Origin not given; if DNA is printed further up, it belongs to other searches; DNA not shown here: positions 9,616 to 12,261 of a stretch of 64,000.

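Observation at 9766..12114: Tandem duplicate of the Ca2+ pump that has lost every catalytic signature but kept the membrane domain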

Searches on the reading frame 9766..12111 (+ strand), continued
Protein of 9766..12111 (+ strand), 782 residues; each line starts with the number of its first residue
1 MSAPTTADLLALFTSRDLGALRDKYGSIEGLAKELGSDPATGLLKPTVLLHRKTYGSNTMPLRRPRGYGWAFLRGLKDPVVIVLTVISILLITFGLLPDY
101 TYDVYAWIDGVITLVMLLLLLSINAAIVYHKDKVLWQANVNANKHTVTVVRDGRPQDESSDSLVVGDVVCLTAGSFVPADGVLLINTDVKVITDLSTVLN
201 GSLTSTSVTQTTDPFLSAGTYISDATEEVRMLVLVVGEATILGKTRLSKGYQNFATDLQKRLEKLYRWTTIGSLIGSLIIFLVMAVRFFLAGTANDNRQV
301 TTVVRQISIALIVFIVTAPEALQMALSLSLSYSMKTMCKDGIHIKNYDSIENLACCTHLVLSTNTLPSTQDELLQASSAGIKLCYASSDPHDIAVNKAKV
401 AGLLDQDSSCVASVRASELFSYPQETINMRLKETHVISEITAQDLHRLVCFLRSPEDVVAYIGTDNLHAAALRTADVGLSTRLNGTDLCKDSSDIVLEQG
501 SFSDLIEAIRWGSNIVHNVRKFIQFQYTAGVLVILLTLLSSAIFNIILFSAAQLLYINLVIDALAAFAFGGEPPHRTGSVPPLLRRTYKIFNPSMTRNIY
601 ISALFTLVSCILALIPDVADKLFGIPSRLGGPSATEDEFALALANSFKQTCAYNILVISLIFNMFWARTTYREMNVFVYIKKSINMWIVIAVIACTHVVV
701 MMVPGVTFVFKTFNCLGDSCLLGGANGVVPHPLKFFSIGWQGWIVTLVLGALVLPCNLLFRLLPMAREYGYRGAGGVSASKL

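Call 6: find_homologous_proteins(query=window:9766-12111:+, max_evalue=0.00001)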
Query window:9766-12111:+ (782 aa): 67 proteins with E <= 0.00001 among 8000 candidates.
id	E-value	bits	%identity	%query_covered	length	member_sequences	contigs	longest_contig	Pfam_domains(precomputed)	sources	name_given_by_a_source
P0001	0.0e+0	1733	100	100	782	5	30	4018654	PF00689.27,PF00690.32,PF00122.26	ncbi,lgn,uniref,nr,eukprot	ncbi:Plasma membrane calcium-transporting ATPase 2 [Giardia duodenalis]|uniref:Plasma membrane calci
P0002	0.0e+0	1570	90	100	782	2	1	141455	PF00689.27,PF00690.32,PF00122.26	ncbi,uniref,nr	ncbi:Plasma membrane calcium-transporting ATPase 2 [Giardia lamblia P15]|uniref:Plasma membrane calc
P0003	0.0e+0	1384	78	100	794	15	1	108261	PF00689.27,PF00690.32,PF00122.26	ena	-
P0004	0.0e+0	1309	74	100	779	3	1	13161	PF00689.27,PF00690.32,PF00122.26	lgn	-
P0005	0.0e+0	1230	70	99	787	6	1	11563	PF00689.27,PF00690.32,PF00122.26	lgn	-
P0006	4.2e-51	192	26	43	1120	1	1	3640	PF00702.33,PF13246.13,PF00689.27,PF00690.32,PF00122.26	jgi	jgi:P-type Ca2+ transporter type 2C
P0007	1.8e-50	190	27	40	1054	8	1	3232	PF00702.33,PF13246.13,PF00689.27,PF00690.32,PF00122.26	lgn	-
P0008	1.4e-47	181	27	43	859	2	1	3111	PF00702.33,PF13246.13,PF00689.27,PF00690.32,PF00122.26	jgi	jgi:Ca2+-transporting ATPase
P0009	2.6e-47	180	25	42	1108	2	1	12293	PF00702.33,PF13246.13,PF00689.27,PF00690.32,PF00122.26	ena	-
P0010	1.1e-46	178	26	40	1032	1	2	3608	PF00702.33,PF13246.13,PF00689.27,PF00690.32,PF00122.26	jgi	-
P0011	1.3e-46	177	26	43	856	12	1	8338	PF00702.33,PF13246.13,PF00689.27,PF08282.19,PF00690.32,PF00122.26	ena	-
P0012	9.2e-46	175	26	43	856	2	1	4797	PF00702.33,PF13246.13,PF00689.27,PF08282.19,PF00690.32,PF00122.26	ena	-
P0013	5.7e-44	169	28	43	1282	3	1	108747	PF00702.33,PF13246.13,PF00689.27,PF00690.32,PF00122.26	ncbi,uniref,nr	ncbi:calcium-transporting atpase [Colletotrichum musicola]|uniref:Calcium-transporting ATPase n=1 Ta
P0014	7.2e-43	165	33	23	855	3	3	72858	PF00702.33,PF13246.13,PF00689.27,PF00690.32,PF00122.26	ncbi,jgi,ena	-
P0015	7.4e-42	162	32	21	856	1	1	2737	PF00702.33,PF13246.13,PF00689.27,PF00690.32,PF00122.26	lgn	-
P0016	8.5e-42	161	27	41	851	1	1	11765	PF00702.33,PF13246.13,PF00689.27,PF00690.32,PF00122.26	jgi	jgi:Ca2+-transporting ATPase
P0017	3.8e-40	156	26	48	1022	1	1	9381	PF00702.33,PF13246.13,PF00689.27,PF00690.32,PF00122.26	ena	-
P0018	4.1e-38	149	27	48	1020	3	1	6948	PF00702.33,PF13246.13,PF00689.27,PF00690.32,PF00122.26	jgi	jgi:Ca2+-transporting ATPase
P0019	2.5e-33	134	28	26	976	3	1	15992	PF00702.33,PF13246.13,PF00689.27,PF08282.19,PF00690.32,PF00122.26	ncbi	-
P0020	9.9e-31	125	25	32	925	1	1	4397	PF00702.33,PF13246.13,PF00689.27,PF00690.32,PF00122.26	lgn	-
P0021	1.3e-29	121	27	26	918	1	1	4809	PF00702.33,PF13246.13,PF00689.27,PF00690.32,PF00122.26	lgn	-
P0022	2.4e-29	120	26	43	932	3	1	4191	PF00702.33,PF13246.13,PF00689.27,PF00690.32,PF00122.26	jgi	jgi:Ca2+-transporting ATPase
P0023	6.5e-29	119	25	51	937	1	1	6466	PF00702.33,PF13246.13,PF00689.27,PF00690.32,PF00122.26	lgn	-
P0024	7.9e-28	115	29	26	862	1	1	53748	PF00702.33,PF13246.13,PF00689.27,PF00690.32,PF00122.26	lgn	-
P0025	9.5e-28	115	29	26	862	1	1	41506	PF00702.33,PF13246.13,PF00689.27,PF00690.32,PF00122.26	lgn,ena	-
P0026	1.0e-27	115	26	27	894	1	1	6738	PF00702.33,PF13246.13,PF00689.27,PF00690.32,PF00122.26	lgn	-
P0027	1.4e-27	114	24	44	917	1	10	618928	PF00702.33,PF13246.13,PF00689.27,PF00690.32,PF00122.26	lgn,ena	-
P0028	1.4e-27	114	29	26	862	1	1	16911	PF00702.33,PF13246.13,PF00689.27,PF00690.32,PF00122.26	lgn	-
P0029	2.1e-26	111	37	19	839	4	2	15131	PF00702.33,PF13246.13,PF00689.27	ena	-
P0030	3.4e-26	110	38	22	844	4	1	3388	PF00702.33,PF13246.13,PF00689.27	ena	-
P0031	1.3e-25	108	27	40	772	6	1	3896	PF00702.33,PF13246.13,PF00689.27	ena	-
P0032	1.4e-25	108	22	40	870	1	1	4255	PF00702.33,PF13246.13,PF00689.27,PF00690.32,PF00122.26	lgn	-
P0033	1.9e-25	107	27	28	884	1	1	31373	PF00702.33,PF13246.13,PF00689.27,PF00690.32,PF00122.26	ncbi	-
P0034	5.3e-25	106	26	30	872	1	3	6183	PF00702.33,PF13246.13,PF00689.27,PF00690.32,PF00122.26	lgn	-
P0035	1.1e-24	105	26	32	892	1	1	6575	PF00702.33,PF13246.13,PF00689.27,PF00690.32,PF00122.26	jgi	jgi:P-type Ca2+ transporter type 2C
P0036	7.6e-24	102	27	25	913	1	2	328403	PF00702.33,PF13246.13,PF00689.27,PF00690.32,PF00122.26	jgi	jgi:P-type Ca2+ transporter type 2C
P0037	1.4e-23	101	22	43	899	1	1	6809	PF00702.33,PF13246.13,PF00689.27,PF08282.19,PF00690.32,PF00122.26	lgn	-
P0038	1.4e-23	101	24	36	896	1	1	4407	PF00702.33,PF13246.13,PF00689.27,PF08282.19,PF00690.32,PF00122.26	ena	-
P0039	1.8e-23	101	25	39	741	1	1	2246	PF00702.33,PF13246.13,PF00689.27,PF00122.26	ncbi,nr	ncbi:MAG: cation-transporting P-type ATPase, partial [Cellulomonadaceae bacterium]|nr:cation-transpo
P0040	5.1e-23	99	24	27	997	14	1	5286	PF00702.33,PF13246.13,PF00689.27,PF00690.32,PF00122.26,PF12710.14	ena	-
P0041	7.1e-23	99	24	30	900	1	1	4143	PF00702.33,PF13246.13,PF00689.27,PF00690.32,PF00122.26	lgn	-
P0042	1.3e-22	98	25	43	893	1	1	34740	PF00702.33,PF13246.13,PF00689.27,PF00690.32,PF00122.26,PF12710.14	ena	-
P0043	6.9e-22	96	25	27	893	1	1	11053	PF00702.33,PF13246.13,PF00689.27,PF00690.32,PF00122.26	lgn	-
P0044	1.2e-21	95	23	35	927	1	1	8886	PF00702.33,PF13246.13,PF00689.27,PF08282.19,PF00690.32,PF00122.26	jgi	jgi:magnesium-transporting ATPase (P-type)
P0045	1.3e-21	95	25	25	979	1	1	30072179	PF00702.33,PF13246.13,PF00689.27,PF08282.19,PF00690.32,PF00122.26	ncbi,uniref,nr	ncbi:hypothetical protein NHX12_009774 [Muraenolepis orangiensis]|uniref:Calcium-transporting ATPase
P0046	1.9e-21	94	22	51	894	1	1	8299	PF00702.33,PF13246.13,PF00689.27,PF08282.19,PF00690.32,PF00122.26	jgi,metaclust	metaclust:\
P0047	1.5e-20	91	25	27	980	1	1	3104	PF00702.33,PF13246.13,PF00689.27,PF00690.32,PF00122.26,PF12710.14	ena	-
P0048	2.7e-20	90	27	24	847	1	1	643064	PF00702.33,PF13246.13,PF00689.27,PF08282.19,PF00690.32,PF00122.26,PF12710.14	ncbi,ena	-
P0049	3.2e-20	90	31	22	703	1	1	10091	PF00702.33,PF13246.13,PF00689.27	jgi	jgi:Ca2+-transporting ATPase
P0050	1.8e-19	88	22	36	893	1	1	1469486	PF00702.33,PF13246.13,PF00689.27,PF08282.19,PF00690.32,PF00122.26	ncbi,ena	-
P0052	1.2e-18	85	29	18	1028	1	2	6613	PF00702.33,PF13246.13,PF00689.27,PF00690.32,PF19991.6,PF00122.26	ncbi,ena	-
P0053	2.7e-18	84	23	33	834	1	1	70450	PF00702.33,PF13246.13,PF00689.27,PF08282.19,PF00122.26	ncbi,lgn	-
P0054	4.1e-18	83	33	25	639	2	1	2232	PF00702.33,PF13246.13,PF00689.27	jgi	jgi:Ca2+-transporting ATPase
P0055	6.5e-18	83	31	26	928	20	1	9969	PF00702.33,PF13246.13,PF00689.27,PF00690.32,PF00122.26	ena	-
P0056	1.2e-17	82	29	18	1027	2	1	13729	PF00702.33,PF13246.13,PF00689.27,PF00690.32,PF19991.6,PF00122.26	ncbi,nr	ncbi:MAG: cation-transporting P-type ATPase [Calothrix sp. MO_167.B12]|nr:cation-transporting P-type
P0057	1.4e-17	81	23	44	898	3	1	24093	PF00702.33,PF13246.13,PF00689.27,PF08282.19,PF00690.32,PF00122.26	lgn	-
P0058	1.9e-17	81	24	48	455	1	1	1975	PF00702.33,PF13246.13,PF00689.27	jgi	jgi:Ca2+-transporting ATPase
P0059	2.6e-17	81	30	18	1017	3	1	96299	PF00702.33,PF13246.13,PF00689.27,PF00690.32,PF19991.6,PF00122.26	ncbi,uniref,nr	ncbi:HAD-IC family P-type ATPase [Mastigocoleus sp. MO_188.B34]|uniref:cation-translocating P-type A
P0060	4.1e-16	77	29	19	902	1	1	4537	PF00702.33,PF13246.13,PF00689.27,PF08282.19,PF00690.32,PF00122.26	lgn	-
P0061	6.1e-15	73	29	31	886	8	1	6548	PF00702.33,PF13246.13,PF00689.27,PF00690.32,PF00122.26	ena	-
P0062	1.3e-14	72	24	29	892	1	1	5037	PF00702.33,PF13246.13,PF00689.27,PF08282.19,PF00690.32,PF00122.26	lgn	-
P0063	1.7e-11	61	26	42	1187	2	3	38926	PF00702.33,PF13246.13,PF00689.27,PF00690.32,PF03706.19,PF00122.26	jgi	jgi:Mg2+-importing ATPase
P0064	6.4e-10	56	25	19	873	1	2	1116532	PF00702.33,PF13246.13,PF00689.27,PF00122.26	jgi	jgi:Mg2+-importing ATPase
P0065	7.3e-10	56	23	65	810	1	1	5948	PF00702.33,PF00689.27,PF00690.32,PF00122.26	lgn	-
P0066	7.7e-9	53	25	37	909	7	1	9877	PF00702.33,PF13246.13,PF00689.27,PF08282.19,PF00690.32,PF00122.26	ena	-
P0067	9.2e-8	49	31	12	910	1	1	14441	PF00702.33,PF13246.13,PF00689.27,PF00690.32,PF00122.26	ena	-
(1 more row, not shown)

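Call 9: find_encoding_contigs(protein=P0002, flank=6000, max_places=2)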
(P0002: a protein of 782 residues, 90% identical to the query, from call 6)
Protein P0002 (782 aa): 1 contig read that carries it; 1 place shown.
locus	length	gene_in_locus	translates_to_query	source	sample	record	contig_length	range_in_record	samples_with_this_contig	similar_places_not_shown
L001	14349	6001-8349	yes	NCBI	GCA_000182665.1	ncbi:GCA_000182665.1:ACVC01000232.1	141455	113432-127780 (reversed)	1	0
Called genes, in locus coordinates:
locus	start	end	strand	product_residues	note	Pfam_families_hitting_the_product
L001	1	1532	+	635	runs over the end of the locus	PF00271:Helicase_C, PF21010:HA2_C (weak), PF07717:OB_NTP_bind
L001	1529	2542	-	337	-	PF00293:NUDIX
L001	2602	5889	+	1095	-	PF00690:Cation_ATPase_N, PF00122:E1-E2_ATPase, PF13246:Cation_ATPase, PF00702:Hydrolase, PF00689:Cation_ATPase_C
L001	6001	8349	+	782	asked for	PF00690:Cation_ATPase_N, PF00122:E1-E2_ATPase (weak), PF00689:Cation_ATPase_C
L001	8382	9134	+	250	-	-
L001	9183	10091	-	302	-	PF03031:NIF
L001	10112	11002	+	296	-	PF24807:WD40_CDC20-Fz (faint), PF25173:Beta-prop_WDR3_1st (faint), PF00400:WD40 (faint), PF12894:ANAPC4_WD40 (faint), PF23414:Beta-prop_EML_2 (faint), PF24796:WDR55 (weak), PF25175:Beta-prop_WDR5 (weak), PF23381:Beta-prop_IFT122_1st (weak), +3 more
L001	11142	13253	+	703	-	PF00069:Pkinase, PF07714:PK_Tyr_Ser-Thr, PF00023:Ank (faint), PF12796:Ank_2, PF13606:Ank_3 (faint), PF13637:Ank_4 (weak), PF12796:Ank_2, PF13637:Ank_4 (weak), +1 more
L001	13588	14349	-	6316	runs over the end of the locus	-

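Call 10: find_encoding_contigs(protein=P0003, flank=6000, max_places=2)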
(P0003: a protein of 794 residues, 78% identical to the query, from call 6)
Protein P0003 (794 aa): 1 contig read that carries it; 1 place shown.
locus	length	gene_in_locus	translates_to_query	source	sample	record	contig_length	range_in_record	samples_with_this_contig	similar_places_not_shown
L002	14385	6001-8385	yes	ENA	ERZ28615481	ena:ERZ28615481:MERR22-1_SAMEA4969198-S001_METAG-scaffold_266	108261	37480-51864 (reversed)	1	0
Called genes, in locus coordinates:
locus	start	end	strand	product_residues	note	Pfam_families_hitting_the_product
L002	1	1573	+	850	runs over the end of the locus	PF00270:DEAD, PF00271:Helicase_C, PF07717:OB_NTP_bind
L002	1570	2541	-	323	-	PF00293:NUDIX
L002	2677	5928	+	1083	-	PF00690:Cation_ATPase_N, PF00122:E1-E2_ATPase, PF13246:Cation_ATPase, PF00702:Hydrolase, PF08282:Hydrolase_3 (weak), PF00689:Cation_ATPase_C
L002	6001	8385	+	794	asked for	PF00690:Cation_ATPase_N, PF00122:E1-E2_ATPase, PF00689:Cation_ATPase_C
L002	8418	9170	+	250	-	-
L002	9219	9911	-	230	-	PF03031:NIF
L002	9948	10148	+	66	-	-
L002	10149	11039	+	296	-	PF24807:WD40_CDC20-Fz (faint), PF24817:WD40_WDHD1_1st (faint), PF25173:Beta-prop_WDR3_1st (faint), PF25175:Beta-prop_WDR5 (weak), PF00400:WD40 (faint), PF12894:ANAPC4_WD40 (faint), PF23381:Beta-prop_IFT122_1st (weak), PF24796:WDR55 (weak), +2 more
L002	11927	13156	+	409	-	-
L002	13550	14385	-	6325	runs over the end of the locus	-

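Call 11: find_encoding_contigs(protein=P0004, flank=6000, max_places=2)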
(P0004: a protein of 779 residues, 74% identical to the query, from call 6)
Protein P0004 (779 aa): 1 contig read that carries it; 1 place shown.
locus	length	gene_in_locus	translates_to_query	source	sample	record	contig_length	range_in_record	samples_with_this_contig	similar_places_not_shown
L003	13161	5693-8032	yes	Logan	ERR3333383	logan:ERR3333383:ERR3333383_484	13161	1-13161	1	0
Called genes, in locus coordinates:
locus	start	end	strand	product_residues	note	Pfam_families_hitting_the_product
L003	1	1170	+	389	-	?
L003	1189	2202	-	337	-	PF00293:NUDIX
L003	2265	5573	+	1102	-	PF00690:Cation_ATPase_N, PF00122:E1-E2_ATPase, PF13246:Cation_ATPase, PF00702:Hydrolase, PF08282:Hydrolase_3 (faint), PF00689:Cation_ATPase_C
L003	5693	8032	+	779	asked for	PF00690:Cation_ATPase_N, PF00122:E1-E2_ATPase, PF00689:Cation_ATPase_C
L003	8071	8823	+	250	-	-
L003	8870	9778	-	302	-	PF03031:NIF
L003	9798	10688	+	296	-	PF24807:WD40_CDC20-Fz (faint), PF25173:Beta-prop_WDR3_1st (faint), PF00400:WD40 (faint), PF12894:ANAPC4_WD40 (faint), PF24817:WD40_WDHD1_1st (faint), PF25175:Beta-prop_WDR5 (faint), PF23381:Beta-prop_IFT122_1st (faint), PF23414:Beta-prop_EML_2 (faint), +1 more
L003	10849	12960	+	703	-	PF00069:Pkinase, PF07714:PK_Tyr_Ser-Thr, PF13606:Ank_3 (faint), PF12796:Ank_2, PF00023:Ank (faint), PF12796:Ank_2, PF13637:Ank_4, PF13857:Ank_5 (weak)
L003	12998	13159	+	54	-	?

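Call 12: find_encoding_contigs(protein=P0005, flank=6000, max_places=2)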
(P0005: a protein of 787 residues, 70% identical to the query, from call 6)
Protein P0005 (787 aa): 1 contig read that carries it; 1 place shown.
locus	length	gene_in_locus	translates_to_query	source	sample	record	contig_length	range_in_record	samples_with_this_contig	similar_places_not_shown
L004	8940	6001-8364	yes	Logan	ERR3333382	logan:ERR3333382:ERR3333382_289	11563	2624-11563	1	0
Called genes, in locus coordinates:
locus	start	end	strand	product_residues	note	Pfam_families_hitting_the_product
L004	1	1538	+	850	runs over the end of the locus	PF00270:DEAD, PF00271:Helicase_C, PF07717:OB_NTP_bind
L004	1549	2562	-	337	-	PF00293:NUDIX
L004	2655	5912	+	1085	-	PF00690:Cation_ATPase_N, PF00122:E1-E2_ATPase, PF13246:Cation_ATPase, PF00702:Hydrolase, PF08282:Hydrolase_3 (weak), PF00689:Cation_ATPase_C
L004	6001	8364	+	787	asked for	PF00690:Cation_ATPase_N, PF00122:E1-E2_ATPase, PF00689:Cation_ATPase_C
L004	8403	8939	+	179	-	?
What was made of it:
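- Conserved synteny: calls 9-12.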

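Call 33: predict_structure(alignment_id=A2)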
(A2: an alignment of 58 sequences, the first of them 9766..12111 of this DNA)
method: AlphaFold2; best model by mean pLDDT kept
length: 782 residues; sequences in the alignment: 58
mean_pLDDT: 81.7   pTM: 0.81
mean pLDDT of the five models: 81.7, 79.9, 79.3, 76.4, 75.1
residues with pLDDT >= 90: 133; 70-90: 544; 50-70: 80; < 50: 25
segments of 3 or more residues with pLDDT < 50: 729-731, 766-782
pLDDT, mean of each block of 10 residues (from residue 1): 80 85 87 89 89 87 80 87 86 80 74 86 87 81 83 90 92 88 84 66 75 85 85 89 70 73 87 89 86 69 78 80 82 86 86 90 86 85 91 89 76 87 85 88 89 88 86 89 82 86 88 88 91 90 84 86 88 72 80 85 92 86 64 68 83 93 84 66 84 93 84 63 49 62 88 84 56 38 35
secondary structure, 60 per line:
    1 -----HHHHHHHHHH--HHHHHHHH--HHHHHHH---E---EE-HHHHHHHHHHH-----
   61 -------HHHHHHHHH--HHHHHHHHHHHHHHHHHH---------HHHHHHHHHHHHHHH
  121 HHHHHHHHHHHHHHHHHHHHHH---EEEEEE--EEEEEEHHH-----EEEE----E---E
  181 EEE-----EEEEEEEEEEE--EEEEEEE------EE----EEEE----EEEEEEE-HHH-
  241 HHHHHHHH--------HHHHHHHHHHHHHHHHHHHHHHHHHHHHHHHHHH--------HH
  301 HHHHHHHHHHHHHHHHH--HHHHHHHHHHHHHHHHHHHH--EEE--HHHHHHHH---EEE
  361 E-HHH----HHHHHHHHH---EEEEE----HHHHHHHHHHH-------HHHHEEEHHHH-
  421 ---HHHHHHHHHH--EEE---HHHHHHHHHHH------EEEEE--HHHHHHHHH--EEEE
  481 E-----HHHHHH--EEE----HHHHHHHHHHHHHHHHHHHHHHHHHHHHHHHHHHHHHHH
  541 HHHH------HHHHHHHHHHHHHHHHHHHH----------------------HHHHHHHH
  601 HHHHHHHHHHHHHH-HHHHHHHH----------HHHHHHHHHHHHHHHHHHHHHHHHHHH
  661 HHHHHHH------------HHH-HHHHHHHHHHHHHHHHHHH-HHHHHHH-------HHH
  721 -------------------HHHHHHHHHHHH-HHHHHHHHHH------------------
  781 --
elements in order (helices of 4 or more, strands of 3 or more residues): H6-15 H18-25 H28-34 H45-55 H68-76 H79-96 H106-142 E146-151 E154-159 E168-171 E180-183 E189-199 E202-208 E221-224 E229-235 H241-248 H257-290 H299-317 H320-339 E342-344 H347-354 E358-361 H370-378 E382-386 H391-401 H409-412 E413-415 H416-419 H424-433 E436-438 H442-452 E459-463 H466-474 E477-481 H487-492 E495-497 H502-544 H551-570 H593-614 H616-623 H634-667 H684-702 H704-710 H740-751 H753-762
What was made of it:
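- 10192..10515 (+): A-domain (aa 143-250): fold kept, catalytically dead. AF2 predicts a beta-rich domain (call 33).
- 10720..10731 (+): TM4 PEAL (aa 319-322), the former PEGL; the Ca2+-site Glu320 is retained. AF2 shows the helix break at 318-319 (call 33).
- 10783..11295 (+): P-domain stub (aa 340-510): Rossmann-like beta/alpha fold without catalytic residues. AF2 strand/helix alternation (call 33).
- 11269..12051 (+): TM5-TM10 (aa 502-762), Cation_ATPase_C. AF2 helices (call 33).
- On P2B (PMCA/ACA) subfamily, by descent: Ten helices with TM4 broken at PEAL (call 33).
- Checked: A second nuance: beyond the membrane domain, the A-domain and the P-domain core folds are also kept (AlphaFold2 pLDDT 81.7, pTM 0.81; call 33).
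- A confident fold with an intact P-domain core: call 33. AF2 folds the junction into a continuous P-domain (call 33).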
